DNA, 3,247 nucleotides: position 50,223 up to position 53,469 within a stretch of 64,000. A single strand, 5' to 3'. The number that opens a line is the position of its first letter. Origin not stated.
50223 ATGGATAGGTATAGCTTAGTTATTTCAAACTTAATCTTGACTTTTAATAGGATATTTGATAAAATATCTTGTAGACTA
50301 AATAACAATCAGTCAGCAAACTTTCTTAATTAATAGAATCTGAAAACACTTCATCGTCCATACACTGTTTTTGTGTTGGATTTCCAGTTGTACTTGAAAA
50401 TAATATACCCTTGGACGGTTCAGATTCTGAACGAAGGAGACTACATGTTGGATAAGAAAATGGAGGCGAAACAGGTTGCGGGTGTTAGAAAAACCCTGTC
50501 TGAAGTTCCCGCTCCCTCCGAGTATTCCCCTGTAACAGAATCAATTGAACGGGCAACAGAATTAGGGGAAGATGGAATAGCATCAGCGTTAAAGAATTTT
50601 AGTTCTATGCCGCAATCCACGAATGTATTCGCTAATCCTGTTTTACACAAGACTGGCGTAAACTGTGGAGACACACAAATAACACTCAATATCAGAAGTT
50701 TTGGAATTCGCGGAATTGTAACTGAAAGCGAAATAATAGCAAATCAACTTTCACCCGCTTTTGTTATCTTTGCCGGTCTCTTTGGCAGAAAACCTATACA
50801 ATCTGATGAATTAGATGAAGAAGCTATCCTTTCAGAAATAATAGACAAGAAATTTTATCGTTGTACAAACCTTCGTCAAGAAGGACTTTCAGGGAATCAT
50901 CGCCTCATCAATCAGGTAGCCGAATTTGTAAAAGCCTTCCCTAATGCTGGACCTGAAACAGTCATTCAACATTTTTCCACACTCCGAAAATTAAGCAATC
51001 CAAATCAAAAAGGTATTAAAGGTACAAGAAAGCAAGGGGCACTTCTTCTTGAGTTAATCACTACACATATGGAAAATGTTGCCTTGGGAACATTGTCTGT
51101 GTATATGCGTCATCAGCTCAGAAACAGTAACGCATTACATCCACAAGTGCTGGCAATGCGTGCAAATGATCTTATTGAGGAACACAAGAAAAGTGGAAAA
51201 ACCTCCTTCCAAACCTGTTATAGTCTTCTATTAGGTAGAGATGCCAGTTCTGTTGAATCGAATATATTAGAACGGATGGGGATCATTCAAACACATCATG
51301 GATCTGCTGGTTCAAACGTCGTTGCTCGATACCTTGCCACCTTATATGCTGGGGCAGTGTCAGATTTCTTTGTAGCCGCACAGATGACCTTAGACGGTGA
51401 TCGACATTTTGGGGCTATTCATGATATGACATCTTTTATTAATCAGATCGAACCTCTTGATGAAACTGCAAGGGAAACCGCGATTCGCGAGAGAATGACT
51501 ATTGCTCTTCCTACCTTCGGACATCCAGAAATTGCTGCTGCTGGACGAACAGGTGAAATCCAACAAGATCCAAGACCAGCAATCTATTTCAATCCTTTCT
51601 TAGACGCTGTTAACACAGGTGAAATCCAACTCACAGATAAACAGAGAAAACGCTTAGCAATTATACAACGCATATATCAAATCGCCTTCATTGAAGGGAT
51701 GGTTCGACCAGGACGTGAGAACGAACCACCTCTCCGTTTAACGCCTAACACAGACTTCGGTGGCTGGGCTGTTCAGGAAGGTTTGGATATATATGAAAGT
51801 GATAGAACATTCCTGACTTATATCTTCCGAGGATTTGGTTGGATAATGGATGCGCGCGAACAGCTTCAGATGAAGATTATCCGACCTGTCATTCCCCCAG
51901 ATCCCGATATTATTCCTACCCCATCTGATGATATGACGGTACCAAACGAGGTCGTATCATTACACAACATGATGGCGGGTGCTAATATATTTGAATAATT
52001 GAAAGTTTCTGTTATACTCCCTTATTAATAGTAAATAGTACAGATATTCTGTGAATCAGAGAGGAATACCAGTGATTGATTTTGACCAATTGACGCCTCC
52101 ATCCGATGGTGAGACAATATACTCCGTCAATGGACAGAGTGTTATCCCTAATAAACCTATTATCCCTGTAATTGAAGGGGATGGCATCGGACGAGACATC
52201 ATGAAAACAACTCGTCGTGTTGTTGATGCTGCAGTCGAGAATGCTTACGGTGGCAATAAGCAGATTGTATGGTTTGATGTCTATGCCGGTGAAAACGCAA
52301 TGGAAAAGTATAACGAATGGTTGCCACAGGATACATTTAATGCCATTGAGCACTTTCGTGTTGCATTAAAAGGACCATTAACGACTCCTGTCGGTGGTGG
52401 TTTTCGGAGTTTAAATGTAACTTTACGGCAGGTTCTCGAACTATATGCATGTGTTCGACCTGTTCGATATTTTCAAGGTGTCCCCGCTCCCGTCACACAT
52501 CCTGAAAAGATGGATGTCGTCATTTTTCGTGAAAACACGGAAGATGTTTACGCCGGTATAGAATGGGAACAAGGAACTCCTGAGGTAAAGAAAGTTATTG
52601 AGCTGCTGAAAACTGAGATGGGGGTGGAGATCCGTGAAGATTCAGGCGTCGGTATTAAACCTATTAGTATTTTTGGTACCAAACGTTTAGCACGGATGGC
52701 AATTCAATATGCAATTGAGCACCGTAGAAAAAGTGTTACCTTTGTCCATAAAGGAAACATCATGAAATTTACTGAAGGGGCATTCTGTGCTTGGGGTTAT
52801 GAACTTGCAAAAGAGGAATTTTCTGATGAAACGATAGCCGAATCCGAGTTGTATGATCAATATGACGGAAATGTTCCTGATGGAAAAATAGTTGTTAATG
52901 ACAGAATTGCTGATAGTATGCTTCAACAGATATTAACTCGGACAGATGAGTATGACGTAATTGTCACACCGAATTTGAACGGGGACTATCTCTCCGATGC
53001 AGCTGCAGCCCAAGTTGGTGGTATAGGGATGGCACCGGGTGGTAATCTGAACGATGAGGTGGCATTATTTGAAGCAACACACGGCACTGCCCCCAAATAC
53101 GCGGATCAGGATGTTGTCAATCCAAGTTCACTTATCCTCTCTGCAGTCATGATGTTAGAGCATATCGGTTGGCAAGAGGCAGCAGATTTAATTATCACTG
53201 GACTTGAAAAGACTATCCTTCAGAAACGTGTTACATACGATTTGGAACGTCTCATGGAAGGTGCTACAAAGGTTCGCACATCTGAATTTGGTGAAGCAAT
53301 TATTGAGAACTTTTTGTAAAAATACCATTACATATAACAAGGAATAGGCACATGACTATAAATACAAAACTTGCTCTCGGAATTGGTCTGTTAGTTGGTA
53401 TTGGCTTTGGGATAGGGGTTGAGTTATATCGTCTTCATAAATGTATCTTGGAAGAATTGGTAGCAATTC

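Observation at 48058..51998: Minimal BMC locus (BMC-H + PduP/EutE-like aldehyde dehydrogenase with encapsulation peptide) next to a very divergent citrate-synthase-fold enzyme, icd and mdh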

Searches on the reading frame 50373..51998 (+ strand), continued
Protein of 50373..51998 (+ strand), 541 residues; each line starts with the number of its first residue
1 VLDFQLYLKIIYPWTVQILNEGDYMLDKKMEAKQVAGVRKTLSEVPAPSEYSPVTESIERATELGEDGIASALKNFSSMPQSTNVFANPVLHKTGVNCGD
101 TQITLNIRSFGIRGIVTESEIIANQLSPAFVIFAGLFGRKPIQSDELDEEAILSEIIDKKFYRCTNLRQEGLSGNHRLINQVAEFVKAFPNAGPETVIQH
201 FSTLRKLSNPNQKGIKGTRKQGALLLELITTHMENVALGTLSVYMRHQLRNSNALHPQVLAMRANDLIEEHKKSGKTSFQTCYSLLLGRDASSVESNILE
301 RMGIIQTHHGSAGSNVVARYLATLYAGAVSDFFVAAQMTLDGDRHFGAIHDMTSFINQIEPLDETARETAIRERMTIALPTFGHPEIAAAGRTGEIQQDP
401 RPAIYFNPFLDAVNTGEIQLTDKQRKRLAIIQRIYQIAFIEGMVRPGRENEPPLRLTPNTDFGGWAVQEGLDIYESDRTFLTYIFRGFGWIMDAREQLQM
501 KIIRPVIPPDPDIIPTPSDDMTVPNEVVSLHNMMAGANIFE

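Call 25: search_solved_structures(query=A1, max_evalue=1, show_alignments=3)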
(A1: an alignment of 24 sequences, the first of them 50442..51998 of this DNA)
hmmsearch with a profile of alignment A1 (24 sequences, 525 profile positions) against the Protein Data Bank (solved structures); distinct sequences matched with E-value up to 1: 7.
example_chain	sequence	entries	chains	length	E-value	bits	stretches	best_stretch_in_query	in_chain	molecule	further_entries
2c6x_A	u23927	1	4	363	3e-05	25.9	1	262-368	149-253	CITRATE SYNTHASE 1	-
6hxp_A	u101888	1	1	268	0.0057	18.4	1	261-366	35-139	Citryl-CoA lyase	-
8qwb_A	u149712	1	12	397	0.13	13.9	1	439-488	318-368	Citrate synthase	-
8bei_A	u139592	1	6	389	0.3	12.7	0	437-488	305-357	Citrate synthase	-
8an1_A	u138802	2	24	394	0.31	12.7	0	437-488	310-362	Citrate synthase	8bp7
8rjk_0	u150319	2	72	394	0.37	12.4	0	437-488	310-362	Citrate synthase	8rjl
4xgh_A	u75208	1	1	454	0.64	11.6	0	437-481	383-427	Citrate synthase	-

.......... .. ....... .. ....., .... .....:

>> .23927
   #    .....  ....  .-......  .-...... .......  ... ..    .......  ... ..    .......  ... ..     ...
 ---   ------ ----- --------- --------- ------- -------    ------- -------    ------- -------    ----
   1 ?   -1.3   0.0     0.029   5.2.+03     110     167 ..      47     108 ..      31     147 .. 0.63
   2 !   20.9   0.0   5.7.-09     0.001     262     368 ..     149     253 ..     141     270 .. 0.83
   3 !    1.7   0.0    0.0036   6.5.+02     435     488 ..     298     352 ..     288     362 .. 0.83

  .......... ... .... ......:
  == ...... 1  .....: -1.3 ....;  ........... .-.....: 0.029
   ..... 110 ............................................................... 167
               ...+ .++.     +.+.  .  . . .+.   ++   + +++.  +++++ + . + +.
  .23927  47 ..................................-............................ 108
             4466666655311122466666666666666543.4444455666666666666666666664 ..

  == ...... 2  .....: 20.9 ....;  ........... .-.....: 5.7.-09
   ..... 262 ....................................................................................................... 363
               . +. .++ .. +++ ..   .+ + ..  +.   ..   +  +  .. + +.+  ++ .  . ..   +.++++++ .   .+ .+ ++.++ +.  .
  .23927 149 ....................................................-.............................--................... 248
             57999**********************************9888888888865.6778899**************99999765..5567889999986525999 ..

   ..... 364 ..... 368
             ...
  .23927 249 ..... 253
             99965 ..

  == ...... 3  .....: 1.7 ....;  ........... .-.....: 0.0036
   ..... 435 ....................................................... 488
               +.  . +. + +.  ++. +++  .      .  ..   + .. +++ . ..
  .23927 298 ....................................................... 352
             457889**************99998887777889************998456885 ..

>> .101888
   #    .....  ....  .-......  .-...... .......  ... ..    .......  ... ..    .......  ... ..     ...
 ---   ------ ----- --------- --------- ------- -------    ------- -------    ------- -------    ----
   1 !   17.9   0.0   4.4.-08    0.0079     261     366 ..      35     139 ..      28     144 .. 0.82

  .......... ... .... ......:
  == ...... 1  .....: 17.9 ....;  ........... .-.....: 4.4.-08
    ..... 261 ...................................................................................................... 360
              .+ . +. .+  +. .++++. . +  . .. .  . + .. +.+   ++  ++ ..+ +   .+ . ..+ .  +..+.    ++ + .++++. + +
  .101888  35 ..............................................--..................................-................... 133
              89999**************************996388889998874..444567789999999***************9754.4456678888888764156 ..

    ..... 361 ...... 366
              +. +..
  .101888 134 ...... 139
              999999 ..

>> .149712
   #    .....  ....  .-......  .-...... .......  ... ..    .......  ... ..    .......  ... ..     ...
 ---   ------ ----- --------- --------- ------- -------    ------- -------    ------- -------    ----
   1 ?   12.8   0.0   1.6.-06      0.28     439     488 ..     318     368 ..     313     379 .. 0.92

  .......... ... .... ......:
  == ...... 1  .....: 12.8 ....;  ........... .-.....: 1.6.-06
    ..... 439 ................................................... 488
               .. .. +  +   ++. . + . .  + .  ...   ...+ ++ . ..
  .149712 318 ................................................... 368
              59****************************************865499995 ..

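Call 37: predict_structure(alignment_id=A1)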
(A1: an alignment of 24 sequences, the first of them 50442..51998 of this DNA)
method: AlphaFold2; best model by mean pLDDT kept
length: 518 residues; sequences in the alignment: 24
mean_pLDDT: 79.3   pTM: 0.84
mean pLDDT of the five models: 79.3, 78.9, 76.8, 75.2, 74.0
residues with pLDDT >= 90: 174; 70-90: 220; 50-70: 95; < 50: 29
segments of 3 or more residues with pLDDT < 50: 1-3, 52-64, 287-291, 366-368, 484-486
pLDDT, mean of each block of 10 residues (from residue 1): 54 79 63 62 59 36 57 85 74 74 83 83 86 95 82 91 90 86 79 79 92 93 92 95 96 94 94 90 59 65 80 58 71 94 94 81 53 79 93 94 95 90 76 82 92 78 82 69 50 71 92 84
secondary structure, 60 per line:
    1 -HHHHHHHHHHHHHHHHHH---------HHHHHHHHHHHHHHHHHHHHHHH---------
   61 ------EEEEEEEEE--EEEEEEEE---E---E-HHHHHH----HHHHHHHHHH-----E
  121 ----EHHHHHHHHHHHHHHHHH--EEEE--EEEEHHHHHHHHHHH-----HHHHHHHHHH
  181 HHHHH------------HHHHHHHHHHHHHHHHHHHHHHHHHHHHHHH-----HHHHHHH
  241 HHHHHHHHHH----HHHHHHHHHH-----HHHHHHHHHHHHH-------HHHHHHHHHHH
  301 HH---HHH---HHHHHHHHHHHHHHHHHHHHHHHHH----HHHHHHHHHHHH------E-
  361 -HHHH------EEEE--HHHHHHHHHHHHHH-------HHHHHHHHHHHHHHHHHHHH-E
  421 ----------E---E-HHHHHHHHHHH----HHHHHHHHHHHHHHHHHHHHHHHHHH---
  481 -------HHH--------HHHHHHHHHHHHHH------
elements in order: H2-19 H29-51 E67-75 E78-85 H95-100 H105-114 H126-142 E145-148 E151-154 H155-165 H171-185 H198-228 H234-250 H255-264 H270-282 H290-302 H312-336 H341-352 H362-365 E372-375 H378-391 H399-418 H437-447 H452-477 H499-512

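Call 38: find_related_loci(query=A1, collection=genome_contigs, flank=10000)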
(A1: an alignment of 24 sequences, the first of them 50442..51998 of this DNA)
Query A1 (518 aa) in genome_contigs; peptide patterns used: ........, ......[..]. (x = any residue, [..] = any of these).
247 stretches matched a pattern; 211 encode a relative of the query (tblastn E <= 1e-3); the best 80 are kept; 80 distinct loci.
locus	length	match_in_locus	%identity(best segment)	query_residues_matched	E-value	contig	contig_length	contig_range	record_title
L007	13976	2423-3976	95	1-518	0e+0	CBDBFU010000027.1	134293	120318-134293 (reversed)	MAG: Candidatus Poribacteria bacterium isolate 0db8f60b-b66d-466f-879a-884326031337 genome assembly, contig: contig_27,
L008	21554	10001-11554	94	1-518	0e+0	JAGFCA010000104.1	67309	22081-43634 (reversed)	MAG: Candidatus Poribacteria bacterium isolate SB0202 contig_7857, whole genome shotgun sequence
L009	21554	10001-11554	85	1-517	0e+0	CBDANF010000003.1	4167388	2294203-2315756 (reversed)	MAG: Candidatus Poribacteria bacterium isolate cff0d1ac-620d-4255-a141-192642026491 genome assembly, contig: contig_3, w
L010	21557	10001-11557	84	1-518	0e+0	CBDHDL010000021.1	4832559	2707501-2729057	MAG: Candidatus Poribacteria bacterium isolate 20da9595-a677-4a4b-9313-254fbc54331e genome assembly, contig: contig_21,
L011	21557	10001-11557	84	1-518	0e+0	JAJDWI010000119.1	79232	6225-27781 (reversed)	MAG: Candidatus Poribacteria bacterium isolate jk18x25bins.18 k141_554697, whole genome shotgun sequence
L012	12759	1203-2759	84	1-518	0e+0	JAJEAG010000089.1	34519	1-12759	MAG: Candidatus Poribacteria bacterium isolate jk18x7bins.36 k141_1606827, whole genome shotgun sequence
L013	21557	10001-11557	81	1-518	0e+0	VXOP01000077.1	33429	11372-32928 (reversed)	MAG: Candidatus Poribacteria bacterium isolate SB0662_bin_35 NODE_1278_length_33429_cov_32.677473, whole genome shotgun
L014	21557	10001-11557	81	1-518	0e+0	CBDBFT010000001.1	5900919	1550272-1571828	MAG: Candidatus Poribacteria bacterium isolate 1793e3cd-57e7-4349-b6cf-f1c25c3b8095 genome assembly, contig: contig_1, w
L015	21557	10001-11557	81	1-518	0e+0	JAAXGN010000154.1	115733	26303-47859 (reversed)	MAG: Candidatus Poribacteria bacterium isolate Plut_88864 filtered_Plut_88864_genomic_contig_9793, whole genome shotgun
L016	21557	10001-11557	81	1-518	0e+0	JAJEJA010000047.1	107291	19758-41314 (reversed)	MAG: Candidatus Poribacteria bacterium isolate p16x63bins.62 k141_379315, whole genome shotgun sequence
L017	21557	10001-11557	81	1-518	0e+0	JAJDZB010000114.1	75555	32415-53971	MAG: Candidatus Poribacteria bacterium isolate jk18x34bins.64 k141_532683, whole genome shotgun sequence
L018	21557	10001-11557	82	1-518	0e+0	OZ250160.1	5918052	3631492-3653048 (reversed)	MAG: Candidatus Poribacteria bacterium isolate 8ae7ebc5-6e71-4186-9c0c-d873ebd224b0 genome assembly, chromosome: 1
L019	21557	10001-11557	84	1-518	0e+0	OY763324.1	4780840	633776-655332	MAG: Candidatus Poribacteria bacterium isolate 3d2a48e4-3859-4b6e-83ef-b4ffa18775ef genome assembly, chromosome: 1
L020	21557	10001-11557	80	1-518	0e+0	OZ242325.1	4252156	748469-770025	MAG: Candidatus Poribacteria bacterium isolate 7cb44f7e-fdd6-4696-a2af-ad91ef35c446 genome assembly, chromosome: 1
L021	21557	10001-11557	83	1-518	0e+0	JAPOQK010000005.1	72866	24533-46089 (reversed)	MAG: Candidatus Poribacteria bacterium isolate APA_bin_83 c_000000584206, whole genome shotgun sequence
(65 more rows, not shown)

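Call 41: fold_search(model_id=the predicted structure, library=pdb)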
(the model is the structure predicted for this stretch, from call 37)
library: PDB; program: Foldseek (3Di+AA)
matches with E <= 10: 369; with E <= 0.001: 125
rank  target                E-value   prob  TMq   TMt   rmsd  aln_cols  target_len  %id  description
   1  1ixe_B                1.1e-06  1.00  0.45  0.61   6.8       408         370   15  Crystal structure of citrate synthase from Thermus thermophilus HB8 (released 2003-07-29)
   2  3hwk_B                1.3e-06  1.00  0.49  0.66   6.9       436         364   14  Crystal structure of methylcitrate synthase from Mycobacterium tuberculosis (released 2009-06-30)
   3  1ixe_A                2.7e-06  1.00  0.47  0.64   6.6       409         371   15  Crystal structure of citrate synthase from Thermus thermophilus HB8 (released 2003-07-29)
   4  3o8j_D                3.1e-06  1.00  0.49  0.67   5.1       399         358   17  Crystal structure of 2-methylcitrate synthase (PrpC) from Salmonella typhimurium (released 2011-04-13)
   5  3o8j_C                3.1e-06  1.00  0.49  0.67   6.7       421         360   15  Crystal structure of 2-methylcitrate synthase (PrpC) from Salmonella typhimurium (released 2011-04-13)
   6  3o8j_A                3.7e-06  1.00  0.47  0.64   5.3       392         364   17  Crystal structure of 2-methylcitrate synthase (PrpC) from Salmonella typhimurium (released 2011-04-13)
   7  1ixe_C                4.0e-06  1.00  0.47  0.64   6.4       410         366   16  Crystal structure of citrate synthase from Thermus thermophilus HB8 (released 2003-07-29)
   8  1iom                  4.4e-06  1.00  0.48  0.64   8.1       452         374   14  CRYSTAL STRUCTURE OF CITRATE SYNTHASE FROM THERMUS THERMOPHILUS HB8 (released 2003-07-29)
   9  3o8j_J                4.8e-06  1.00  0.47  0.65   5.2       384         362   16  Crystal structure of 2-methylcitrate synthase (PrpC) from Salmonella typhimurium (released 2011-04-13)
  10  3hwk_E                4.8e-06  1.00  0.49  0.66   6.8       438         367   15  Crystal structure of methylcitrate synthase from Mycobacterium tuberculosis (released 2009-06-30)
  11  3o8j_H                5.1e-06  1.00  0.48  0.65   5.0       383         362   15  Crystal structure of 2-methylcitrate synthase (PrpC) from Salmonella typhimurium (released 2011-04-13)
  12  6zu0_E                5.1e-06  1.00  0.49  0.59   7.4       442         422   14  Crystal structure of citrate synthase (GltA) from Pseudomonas aeruginosa (released 2021-07-28)
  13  2r26_A                5.3e-06  1.00  0.52  0.68  10.2       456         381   14  The Structure of the Ternary Complex of Carboxymethyl Coenzyme A and Oxalateacetate with Citrate Synthase from the The (released 2008-08-12)
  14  6zu0_C                5.6e-06  1.00  0.48  0.58   9.8       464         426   14  Crystal structure of citrate synthase (GltA) from Pseudomonas aeruginosa (released 2021-07-28)
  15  7e8n_B                6.4e-06  1.00  0.53  0.64   6.3       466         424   16  Crystal structure of Type II citrate synthase (HyCS) from Hymenobacter sp. PAMC 26554 (released 2022-01-12)
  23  2c6x_A                9.5e-06  1.00  0.42  0.57   8.6       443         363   17  Structure of Bacillus subtilis citrate synthase (released 2007-06-26)
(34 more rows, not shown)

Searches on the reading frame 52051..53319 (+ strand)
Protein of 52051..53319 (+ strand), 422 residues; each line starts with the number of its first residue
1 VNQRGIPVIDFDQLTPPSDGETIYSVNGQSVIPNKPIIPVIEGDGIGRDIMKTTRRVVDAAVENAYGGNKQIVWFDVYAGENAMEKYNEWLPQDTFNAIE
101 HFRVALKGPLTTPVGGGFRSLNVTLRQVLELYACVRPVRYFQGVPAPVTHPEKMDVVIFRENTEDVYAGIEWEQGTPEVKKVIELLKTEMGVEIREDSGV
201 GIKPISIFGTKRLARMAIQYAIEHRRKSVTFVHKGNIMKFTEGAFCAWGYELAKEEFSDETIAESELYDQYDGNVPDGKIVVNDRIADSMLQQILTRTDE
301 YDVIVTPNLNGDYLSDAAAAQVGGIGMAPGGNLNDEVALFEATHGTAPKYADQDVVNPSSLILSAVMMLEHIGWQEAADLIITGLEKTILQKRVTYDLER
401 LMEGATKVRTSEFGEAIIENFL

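Call 3: search_protein_families(library=pfam, proteins=[window:52051-53319:+], max_evalue=0.01)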
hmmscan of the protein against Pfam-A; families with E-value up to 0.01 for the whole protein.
window:52051-53319:+ (422 aa): 1 family
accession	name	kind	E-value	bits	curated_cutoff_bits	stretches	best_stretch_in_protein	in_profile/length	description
PF00180.25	Iso_dh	-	2.1e-93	313.8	27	1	38-417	2-348/348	Isocitrate/isopropylmalate dehydrogenase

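Call 4: search_protein_families(library=ncbifam, proteins=[window:52051-53319:+], max_evalue=0.01)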
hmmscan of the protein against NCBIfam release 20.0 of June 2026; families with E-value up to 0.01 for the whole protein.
window:52051-53319:+ (422 aa): 17 families
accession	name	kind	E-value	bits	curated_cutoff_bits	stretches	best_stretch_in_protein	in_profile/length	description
TIGR00183.1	prok_nadp_idh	equivalog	3e-202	672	567.3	1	12-421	3-416/417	isocitrate dehydrogenase (NADP(+))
NF005425.0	PRK07006.1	equivalog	3.7e-192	638.6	490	1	15-420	6-415/416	NADP-dependent isocitrate dehydrogenase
NF005610.0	PRK07362.1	equivalog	2e-163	544.5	585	2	10-267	3-272/474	NADP-dependent isocitrate dehydrogenase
NF005036.0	PRK06451.1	equivalog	5.1e-158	526.1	484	1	16-419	4-406/412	NADP-dependent isocitrate dehydrogenase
NF006673.0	PRK09222.1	equivalog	1.1e-87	295.1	509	1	37-421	6-341/482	NADP-dependent isocitrate dehydrogenase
TIGR02088.1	LEU3_arch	subfamily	3.2e-74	250.1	409.8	2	39-256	2-190/324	isopropylmalate/isohomocitrate dehydrogenases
NF006529.0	PRK08997.1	equivalog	3.4e-74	249.8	510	1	37-420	5-334/335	isocitrate dehydrogenase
TIGR02924.1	ICDH_alpha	equivalog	4.1e-72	243.8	561.35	1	38-421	3-337/473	isocitrate dehydrogenase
TIGR00175.1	mito_nad_idh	equivalog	8.4e-61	206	432.4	1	38-420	6-333/334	isocitrate dehydrogenase (NAD(+))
NF040626.1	AksF2_Meth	equivalog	4.3e-60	203.7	540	1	38-398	4-313/333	homoisocitrate dehydrogenase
NF040619.1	AksF_Meth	equivalog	2e-59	201.4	500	1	38-399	4-331/343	homoisocitrate dehydrogenase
NF002898.0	PRK03437.1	equivalog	4e-49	167.8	393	1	38-420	7-344/347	3-isopropylmalate dehydrogenase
TIGR02089.1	TTC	equivalog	2.8e-41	141.6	470.4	1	38-419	6-350/352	tartrate dehydrogenase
NF040855.1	iso_homocit_dh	equivalog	2.5e-40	138.8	680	2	280-418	186-316/345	isocitrate--homoisocitrate dehydrogenase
NF006048.0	PRK08194.1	equivalog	1.1e-38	133.3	501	1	38-419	6-347/352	tartrate dehydrogenase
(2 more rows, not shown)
